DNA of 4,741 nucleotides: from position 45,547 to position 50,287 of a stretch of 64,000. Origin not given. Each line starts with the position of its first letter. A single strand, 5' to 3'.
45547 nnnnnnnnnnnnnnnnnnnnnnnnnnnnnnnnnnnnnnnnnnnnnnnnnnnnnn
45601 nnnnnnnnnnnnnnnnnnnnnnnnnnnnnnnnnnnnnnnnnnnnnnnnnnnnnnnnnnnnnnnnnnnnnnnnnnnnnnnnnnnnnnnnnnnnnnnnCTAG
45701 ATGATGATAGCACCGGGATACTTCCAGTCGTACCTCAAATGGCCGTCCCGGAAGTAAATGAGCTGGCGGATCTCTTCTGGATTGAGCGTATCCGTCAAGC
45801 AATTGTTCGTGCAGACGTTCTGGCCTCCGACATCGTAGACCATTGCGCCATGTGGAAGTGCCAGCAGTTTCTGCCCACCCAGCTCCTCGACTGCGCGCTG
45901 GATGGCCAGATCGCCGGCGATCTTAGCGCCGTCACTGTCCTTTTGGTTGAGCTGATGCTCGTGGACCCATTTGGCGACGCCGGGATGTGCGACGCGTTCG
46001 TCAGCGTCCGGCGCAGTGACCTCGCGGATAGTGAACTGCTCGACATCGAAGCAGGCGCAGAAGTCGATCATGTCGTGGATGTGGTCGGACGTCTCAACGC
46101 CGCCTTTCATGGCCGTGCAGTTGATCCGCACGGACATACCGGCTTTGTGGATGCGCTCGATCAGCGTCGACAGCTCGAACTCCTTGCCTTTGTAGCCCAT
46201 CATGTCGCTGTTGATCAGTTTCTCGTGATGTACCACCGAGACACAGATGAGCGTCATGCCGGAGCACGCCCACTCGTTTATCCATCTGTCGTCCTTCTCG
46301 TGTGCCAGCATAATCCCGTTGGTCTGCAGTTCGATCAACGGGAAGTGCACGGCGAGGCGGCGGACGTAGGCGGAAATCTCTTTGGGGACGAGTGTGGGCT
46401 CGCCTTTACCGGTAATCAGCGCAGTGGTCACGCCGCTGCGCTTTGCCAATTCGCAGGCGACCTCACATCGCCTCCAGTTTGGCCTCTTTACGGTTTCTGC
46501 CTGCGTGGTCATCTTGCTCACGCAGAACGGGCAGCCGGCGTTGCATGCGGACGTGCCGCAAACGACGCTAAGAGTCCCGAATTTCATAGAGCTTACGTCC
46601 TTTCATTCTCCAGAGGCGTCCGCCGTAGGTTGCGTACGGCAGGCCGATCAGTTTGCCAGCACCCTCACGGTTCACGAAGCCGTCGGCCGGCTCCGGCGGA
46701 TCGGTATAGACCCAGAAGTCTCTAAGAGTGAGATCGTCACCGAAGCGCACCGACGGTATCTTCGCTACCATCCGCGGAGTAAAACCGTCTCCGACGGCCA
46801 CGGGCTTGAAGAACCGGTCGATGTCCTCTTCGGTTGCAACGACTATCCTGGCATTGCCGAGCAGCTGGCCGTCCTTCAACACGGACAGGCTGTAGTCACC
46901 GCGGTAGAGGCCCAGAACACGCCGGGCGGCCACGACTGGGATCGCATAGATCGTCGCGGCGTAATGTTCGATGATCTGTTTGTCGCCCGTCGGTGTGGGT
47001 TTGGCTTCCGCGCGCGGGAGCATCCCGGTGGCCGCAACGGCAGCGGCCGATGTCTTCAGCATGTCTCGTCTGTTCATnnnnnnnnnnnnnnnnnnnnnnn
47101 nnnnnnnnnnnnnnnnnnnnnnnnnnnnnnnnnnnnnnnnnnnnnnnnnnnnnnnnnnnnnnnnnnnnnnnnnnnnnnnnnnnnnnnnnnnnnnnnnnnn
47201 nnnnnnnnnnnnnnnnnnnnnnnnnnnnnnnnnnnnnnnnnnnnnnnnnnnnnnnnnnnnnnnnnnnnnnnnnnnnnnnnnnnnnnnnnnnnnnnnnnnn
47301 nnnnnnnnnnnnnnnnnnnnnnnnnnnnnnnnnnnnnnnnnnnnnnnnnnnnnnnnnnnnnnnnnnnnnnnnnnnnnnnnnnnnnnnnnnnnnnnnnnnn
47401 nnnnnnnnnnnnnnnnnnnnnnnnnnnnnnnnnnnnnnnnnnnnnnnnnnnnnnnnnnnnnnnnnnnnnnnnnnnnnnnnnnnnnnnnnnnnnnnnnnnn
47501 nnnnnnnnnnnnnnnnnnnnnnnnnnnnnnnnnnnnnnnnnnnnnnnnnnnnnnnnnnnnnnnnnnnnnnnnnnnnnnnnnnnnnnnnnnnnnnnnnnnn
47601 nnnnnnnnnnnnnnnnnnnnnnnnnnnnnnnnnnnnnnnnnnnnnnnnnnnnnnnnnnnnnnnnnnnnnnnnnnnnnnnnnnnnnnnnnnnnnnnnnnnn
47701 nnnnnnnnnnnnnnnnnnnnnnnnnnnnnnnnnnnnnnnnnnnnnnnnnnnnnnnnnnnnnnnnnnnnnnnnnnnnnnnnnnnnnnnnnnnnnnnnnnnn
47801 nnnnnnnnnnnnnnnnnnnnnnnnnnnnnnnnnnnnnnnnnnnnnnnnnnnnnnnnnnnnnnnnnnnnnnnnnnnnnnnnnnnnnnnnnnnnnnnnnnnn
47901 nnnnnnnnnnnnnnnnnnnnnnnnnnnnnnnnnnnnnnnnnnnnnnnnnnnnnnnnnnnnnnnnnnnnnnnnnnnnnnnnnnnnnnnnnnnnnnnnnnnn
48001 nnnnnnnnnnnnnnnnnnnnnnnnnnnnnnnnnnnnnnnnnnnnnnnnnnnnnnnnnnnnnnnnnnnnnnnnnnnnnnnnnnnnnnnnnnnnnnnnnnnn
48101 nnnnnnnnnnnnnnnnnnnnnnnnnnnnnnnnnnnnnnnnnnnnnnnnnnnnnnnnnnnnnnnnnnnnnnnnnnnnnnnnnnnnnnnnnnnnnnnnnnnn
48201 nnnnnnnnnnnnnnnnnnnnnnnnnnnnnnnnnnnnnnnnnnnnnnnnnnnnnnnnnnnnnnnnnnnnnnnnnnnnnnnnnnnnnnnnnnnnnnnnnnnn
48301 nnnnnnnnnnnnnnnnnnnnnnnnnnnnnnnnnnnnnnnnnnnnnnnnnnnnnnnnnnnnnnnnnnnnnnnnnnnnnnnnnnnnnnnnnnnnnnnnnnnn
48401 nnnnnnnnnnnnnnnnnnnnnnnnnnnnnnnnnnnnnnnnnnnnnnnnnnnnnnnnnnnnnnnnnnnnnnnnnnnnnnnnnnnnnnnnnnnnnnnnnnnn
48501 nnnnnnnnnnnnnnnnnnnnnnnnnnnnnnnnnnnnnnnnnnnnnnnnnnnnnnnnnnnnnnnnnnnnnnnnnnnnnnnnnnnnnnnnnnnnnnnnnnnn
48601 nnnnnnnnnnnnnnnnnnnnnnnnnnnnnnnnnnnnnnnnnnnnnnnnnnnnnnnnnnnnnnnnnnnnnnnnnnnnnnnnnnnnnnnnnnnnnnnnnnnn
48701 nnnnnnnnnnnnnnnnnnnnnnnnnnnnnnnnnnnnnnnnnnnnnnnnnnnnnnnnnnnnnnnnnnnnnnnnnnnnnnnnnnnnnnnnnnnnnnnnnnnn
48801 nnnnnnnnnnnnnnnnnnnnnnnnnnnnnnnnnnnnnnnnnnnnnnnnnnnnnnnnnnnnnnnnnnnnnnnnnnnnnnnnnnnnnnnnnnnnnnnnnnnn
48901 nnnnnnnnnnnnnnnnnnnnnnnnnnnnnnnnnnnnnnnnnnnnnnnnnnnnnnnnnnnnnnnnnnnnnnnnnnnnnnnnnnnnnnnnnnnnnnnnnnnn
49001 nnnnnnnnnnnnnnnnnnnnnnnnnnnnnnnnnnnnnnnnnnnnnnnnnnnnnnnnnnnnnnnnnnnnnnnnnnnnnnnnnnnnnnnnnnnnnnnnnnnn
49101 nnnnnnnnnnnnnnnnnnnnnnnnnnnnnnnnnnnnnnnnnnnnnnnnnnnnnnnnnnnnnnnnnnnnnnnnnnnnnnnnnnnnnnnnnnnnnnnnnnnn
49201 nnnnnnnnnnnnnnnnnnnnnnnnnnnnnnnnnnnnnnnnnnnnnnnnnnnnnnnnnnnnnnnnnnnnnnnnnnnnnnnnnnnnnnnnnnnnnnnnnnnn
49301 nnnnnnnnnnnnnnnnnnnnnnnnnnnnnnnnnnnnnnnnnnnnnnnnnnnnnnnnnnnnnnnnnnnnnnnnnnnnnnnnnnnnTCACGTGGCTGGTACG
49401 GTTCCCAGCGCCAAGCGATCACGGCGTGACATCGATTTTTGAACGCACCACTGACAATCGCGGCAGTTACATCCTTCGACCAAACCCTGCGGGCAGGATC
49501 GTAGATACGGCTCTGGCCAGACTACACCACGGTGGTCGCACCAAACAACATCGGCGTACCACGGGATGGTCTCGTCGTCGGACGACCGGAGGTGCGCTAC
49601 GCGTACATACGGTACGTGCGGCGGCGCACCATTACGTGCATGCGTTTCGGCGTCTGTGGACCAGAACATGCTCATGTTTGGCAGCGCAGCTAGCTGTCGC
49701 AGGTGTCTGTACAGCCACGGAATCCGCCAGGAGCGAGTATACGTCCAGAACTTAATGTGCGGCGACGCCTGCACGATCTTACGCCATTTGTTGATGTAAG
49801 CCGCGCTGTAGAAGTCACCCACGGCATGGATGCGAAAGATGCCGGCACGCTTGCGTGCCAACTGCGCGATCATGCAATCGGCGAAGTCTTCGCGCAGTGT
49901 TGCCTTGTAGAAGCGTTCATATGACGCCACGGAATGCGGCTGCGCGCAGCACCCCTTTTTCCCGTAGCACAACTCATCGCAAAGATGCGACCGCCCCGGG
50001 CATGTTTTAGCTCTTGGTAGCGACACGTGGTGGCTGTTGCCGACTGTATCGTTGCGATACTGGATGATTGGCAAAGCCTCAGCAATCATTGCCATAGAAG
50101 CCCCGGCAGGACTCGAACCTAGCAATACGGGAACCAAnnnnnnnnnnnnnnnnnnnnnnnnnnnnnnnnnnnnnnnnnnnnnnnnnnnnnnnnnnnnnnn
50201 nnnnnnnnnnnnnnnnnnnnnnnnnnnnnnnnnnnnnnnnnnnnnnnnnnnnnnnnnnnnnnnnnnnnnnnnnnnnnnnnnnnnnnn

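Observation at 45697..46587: Radical-SAM enzyme of unknown specificity in a virus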

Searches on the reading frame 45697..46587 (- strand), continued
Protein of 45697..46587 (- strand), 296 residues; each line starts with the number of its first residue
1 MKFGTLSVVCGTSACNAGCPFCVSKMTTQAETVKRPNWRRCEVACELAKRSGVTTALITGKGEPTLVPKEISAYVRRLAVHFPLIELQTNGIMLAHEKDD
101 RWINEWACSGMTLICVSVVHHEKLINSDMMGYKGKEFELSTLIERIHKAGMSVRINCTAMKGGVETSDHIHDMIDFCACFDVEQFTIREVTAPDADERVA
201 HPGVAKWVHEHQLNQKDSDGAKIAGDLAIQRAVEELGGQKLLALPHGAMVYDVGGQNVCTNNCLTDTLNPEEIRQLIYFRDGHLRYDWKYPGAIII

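Call 83: find_related_loci(query=A4, collection=viral_contigs, flank=10000)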
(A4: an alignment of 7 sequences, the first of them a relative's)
Query A4 (379 aa) in viral_contigs; peptide patterns used: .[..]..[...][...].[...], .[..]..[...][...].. (x = any residue, [..] = any of these).
432 stretches matched a pattern; 386 encode a relative of the query (tblastn E <= 1e-3); the best 80 are kept; 79 distinct loci.
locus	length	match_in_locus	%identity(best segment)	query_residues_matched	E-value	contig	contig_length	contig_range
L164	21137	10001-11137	100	1-379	0e+0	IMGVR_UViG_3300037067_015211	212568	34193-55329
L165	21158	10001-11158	55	1-378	8e-134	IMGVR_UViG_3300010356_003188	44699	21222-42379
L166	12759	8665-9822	54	1-378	1e-132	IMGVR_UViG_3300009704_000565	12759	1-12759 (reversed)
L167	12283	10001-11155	55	1-376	8e-133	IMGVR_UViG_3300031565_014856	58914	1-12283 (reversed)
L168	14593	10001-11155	55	1-376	8e-133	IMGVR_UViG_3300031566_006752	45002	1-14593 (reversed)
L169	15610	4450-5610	54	1-378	2e-132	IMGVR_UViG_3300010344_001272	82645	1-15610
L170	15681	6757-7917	53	1-378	2e-130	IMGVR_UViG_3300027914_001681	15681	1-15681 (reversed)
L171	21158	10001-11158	52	1-378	3e-125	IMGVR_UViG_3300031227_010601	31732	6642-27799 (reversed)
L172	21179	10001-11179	52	1-378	4e-125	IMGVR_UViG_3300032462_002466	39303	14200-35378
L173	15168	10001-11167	51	1-378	3e-124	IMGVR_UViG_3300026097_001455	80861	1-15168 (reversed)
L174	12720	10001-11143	51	1-378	4e-124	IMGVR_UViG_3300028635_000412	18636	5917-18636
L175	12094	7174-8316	51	1-378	4e-124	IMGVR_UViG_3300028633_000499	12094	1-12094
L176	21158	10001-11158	50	1-378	7e-123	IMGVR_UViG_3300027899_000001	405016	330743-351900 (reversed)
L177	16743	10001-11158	50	1-378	7e-123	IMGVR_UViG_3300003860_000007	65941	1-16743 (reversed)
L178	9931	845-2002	52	1-378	1e-122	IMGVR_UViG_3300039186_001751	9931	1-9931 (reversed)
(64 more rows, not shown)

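Call 92: search_solved_structures(query=L095:40-2187:+, max_evalue=0.001)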
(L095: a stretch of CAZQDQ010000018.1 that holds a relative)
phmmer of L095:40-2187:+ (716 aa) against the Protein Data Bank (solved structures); distinct sequences matched with E-value up to 0.001: 13.
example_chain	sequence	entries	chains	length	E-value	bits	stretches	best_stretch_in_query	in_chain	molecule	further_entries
4wbz_A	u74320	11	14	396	3.3e-09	39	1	11-67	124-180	Poly A polymerase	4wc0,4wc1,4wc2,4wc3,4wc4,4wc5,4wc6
1vfg_A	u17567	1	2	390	3.3e-09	39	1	11-67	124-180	poly A polymerase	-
4wby_A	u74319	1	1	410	3.4e-09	39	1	11-67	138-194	Poly A polymerase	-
3h37_A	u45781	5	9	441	3.7e-09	38.9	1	9-84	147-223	TRNA nucleotidyl transferase-related protein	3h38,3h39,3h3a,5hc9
3aqm_A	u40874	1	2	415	3.5e-06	29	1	12-66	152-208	Poly(A) polymerase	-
3aqk_A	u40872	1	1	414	4.7e-06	28.6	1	12-63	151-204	Poly(A) polymerase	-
3aql_A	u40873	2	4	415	4.7e-06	28.6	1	12-63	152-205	Poly(A) polymerase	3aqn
3wfo_A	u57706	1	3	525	9.6e-05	24.3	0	9-65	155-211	Poly A polymerase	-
6ibp_A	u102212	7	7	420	0.0002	23.2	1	11-84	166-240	CCA-adding enzyme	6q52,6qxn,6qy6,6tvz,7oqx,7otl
7otr_A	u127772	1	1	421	0.0002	23.2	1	11-84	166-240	CCA-adding protein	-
3wfp_A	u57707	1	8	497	0.00029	22.7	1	9-65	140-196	Poly A polymerase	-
3wfr_E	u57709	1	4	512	0.00034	22.5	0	9-65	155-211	Poly A polymerase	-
3wfq_E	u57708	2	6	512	0.00034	22.4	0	9-65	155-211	Poly A polymerase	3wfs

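Call 104: fold_search(model_id=the predicted structure, library=viral)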
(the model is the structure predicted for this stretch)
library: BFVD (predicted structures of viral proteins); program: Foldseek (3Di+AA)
matches with E <= 10: 854; with E <= 0.001: 47
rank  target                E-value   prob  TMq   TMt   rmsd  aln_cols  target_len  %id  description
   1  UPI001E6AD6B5         9.0e-11  1.00  0.65  0.43   9.6       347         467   16  (no name look-up for this kind of identifier)
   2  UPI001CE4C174         9.6e-11  1.00  0.68  0.54   9.6       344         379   15  (no name look-up for this kind of identifier)
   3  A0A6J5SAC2            1.4e-07  1.00  0.51  0.48   6.7       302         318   15  4Fe4S-binding SPASM domain containing protein [uncultured Caudovirales phage]
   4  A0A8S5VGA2            1.4e-07  1.00  0.51  0.40   7.0       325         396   12  Fe-S oxidoreductase [Myoviridae sp. ctkfK18]
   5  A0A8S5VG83            1.9e-07  1.00  0.55  0.45   6.9       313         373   13  Putative Fe-S oxidoreductase [Myoviridae sp. ctkfK18]
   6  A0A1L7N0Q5            3.6e-07  1.00  0.53  0.32   7.3       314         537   13  Radical SAM core domain-containing protein [Ralstonia phage RP12]
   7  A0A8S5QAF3            4.0e-07  1.00  0.50  0.53   7.4       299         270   14  Radical SAM core domain-containing protein [Siphoviridae sp. ctu9a31]
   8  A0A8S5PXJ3            9.2e-07  1.00  0.52  0.46   5.9       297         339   14  Putative Fe-S oxidoreductase [Podoviridae sp. ctIlO27]
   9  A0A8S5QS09            5.1e-06  1.00  0.55  0.32   7.9       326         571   16  7-cyano-7-deazaguanine synthase [Myoviridae sp. ctgXL3]
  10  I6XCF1                5.4e-06  1.00  0.44  0.38   9.4       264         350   15  MoaA/nifB/pqqE family protein [Vibrio phage phi-pp2]
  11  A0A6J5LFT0            2.4e-05  1.00  0.50  0.31   7.1       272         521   10  COG1032 Fe-S oxidoreductase [uncultured Caudovirales phage]
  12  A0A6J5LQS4            3.8e-05  1.00  0.49  0.34   8.7       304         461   13  Radical_SAM domain containing protein [uncultured Caudovirales phage]
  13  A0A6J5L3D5            3.8e-05  1.00  0.36  0.32   6.3       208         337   15  COG0535 Predicted Fe-S oxidoreductases [uncultured Caudovirales phage]
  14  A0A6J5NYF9            4.1e-05  1.00  0.42  0.34   5.2       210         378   16  Radical_SAM domain containing protein [uncultured Caudovirales phage]
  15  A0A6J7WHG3            4.1e-05  1.00  0.36  0.29   9.9       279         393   14  Radical_SAM domain containing protein [uncultured Caudovirales phage]
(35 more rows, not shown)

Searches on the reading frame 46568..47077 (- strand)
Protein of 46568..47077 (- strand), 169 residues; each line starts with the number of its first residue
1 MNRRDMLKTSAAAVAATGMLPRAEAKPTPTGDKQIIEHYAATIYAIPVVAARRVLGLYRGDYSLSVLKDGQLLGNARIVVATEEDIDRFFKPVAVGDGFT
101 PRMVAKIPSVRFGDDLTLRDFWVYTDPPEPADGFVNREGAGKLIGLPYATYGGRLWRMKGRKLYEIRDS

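Call 12: search_protein_families(library=pfam, proteins=[window:46568-47077:-], max_evalue=0.01)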
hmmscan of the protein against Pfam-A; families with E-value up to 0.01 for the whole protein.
window:46568-47077:- (169 aa): 1 family
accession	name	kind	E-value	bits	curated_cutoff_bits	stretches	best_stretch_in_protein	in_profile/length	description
PF10518.14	TAT_signal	-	1.5e-05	25.1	22.7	1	1-18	2-19/21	TAT (twin-arginine translocation) pathway signal sequence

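Call 66: search_protein_families(library=ncbifam, proteins=[window:46568-47077:-], max_evalue=0.001)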
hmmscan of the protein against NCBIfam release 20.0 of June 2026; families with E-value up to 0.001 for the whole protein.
window:46568-47077:- (169 aa): 0 families

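Call 76: search_protein_families(library=phrogs, proteins=[window:46568-47077:-], max_evalue=0.001)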
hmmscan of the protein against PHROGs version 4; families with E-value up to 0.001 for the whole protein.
window:46568-47077:- (169 aa): 0 families

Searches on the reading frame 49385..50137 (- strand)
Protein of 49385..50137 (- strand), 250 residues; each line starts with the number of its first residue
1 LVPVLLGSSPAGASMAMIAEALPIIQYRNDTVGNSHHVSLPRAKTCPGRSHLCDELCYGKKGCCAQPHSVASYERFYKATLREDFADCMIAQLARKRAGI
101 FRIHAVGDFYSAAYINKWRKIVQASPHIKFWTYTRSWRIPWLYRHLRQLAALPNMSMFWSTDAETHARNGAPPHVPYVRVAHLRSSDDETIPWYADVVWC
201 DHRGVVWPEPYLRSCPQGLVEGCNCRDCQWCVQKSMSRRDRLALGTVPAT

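Call 12: search_protein_families(library=pfam, proteins=[window:49385-50137:-], max_evalue=0.01)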
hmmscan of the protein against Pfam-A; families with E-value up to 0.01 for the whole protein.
window:49385-50137:- (250 aa): 2 families
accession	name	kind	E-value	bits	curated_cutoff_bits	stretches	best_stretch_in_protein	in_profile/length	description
PF17338.8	GP88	-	4.7e-29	102.3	24.4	1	37-233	27-229/230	Gene product 88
PF23872.1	DUF7227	-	3.5e-05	23.9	27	1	37-234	18-199/223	Domain of unknown function (DUF7227)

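Call 76: search_protein_families(library=phrogs, proteins=[window:49385-50137:-], max_evalue=0.001)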
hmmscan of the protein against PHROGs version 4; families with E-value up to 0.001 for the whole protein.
window:49385-50137:- (250 aa): 2 families
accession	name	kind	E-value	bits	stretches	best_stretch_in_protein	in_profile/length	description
phrog_1392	-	unknown function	2.9e-22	80.4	1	32-237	66-272/296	-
phrog_2554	-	unknown function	2.8e-05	24.2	1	43-134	346-429/529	-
